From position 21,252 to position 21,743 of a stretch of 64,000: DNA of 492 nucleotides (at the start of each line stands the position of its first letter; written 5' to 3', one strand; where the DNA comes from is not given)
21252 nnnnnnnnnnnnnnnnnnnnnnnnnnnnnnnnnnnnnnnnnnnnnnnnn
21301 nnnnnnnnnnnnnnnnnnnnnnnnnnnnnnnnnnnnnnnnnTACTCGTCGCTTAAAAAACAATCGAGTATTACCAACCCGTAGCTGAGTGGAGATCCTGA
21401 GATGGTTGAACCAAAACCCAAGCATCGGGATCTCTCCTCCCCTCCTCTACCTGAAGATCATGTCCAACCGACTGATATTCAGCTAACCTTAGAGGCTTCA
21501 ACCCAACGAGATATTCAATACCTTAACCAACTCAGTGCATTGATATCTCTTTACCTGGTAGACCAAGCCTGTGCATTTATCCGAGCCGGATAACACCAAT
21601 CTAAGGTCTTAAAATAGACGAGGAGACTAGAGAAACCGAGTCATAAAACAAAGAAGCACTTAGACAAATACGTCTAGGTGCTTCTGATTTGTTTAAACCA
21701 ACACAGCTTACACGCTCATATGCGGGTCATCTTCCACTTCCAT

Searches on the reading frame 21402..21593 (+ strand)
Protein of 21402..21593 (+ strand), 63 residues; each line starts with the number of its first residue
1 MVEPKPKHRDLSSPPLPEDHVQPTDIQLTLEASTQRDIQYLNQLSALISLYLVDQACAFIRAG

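Call 47: search_protein_families(library=pfam, proteins=[window:21402-21593:+], max_evalue=0.01)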
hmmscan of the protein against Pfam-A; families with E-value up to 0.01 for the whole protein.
window:21402-21593:+ (63 aa): 0 families

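Call 61: search_protein_representatives(protein=window:21402-21590:+)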
Query: 63 residues. Proteins with E-value up to 0.001 (for the whole library): 1; up to 1e-10: 1; up to 1e-30: 1. The best 1 are listed.
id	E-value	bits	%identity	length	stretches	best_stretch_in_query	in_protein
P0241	2.3e-34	131.3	100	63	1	1-63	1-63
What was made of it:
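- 21402..21593 (+): Conserved 63-aa ORF that follows every type B flagellin in the related loci. No known family (calls 47, 61).
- Tried and rejected: phmmer of the small ORF against 1.84 billion representative proteins found only the ORF itself (call 61).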
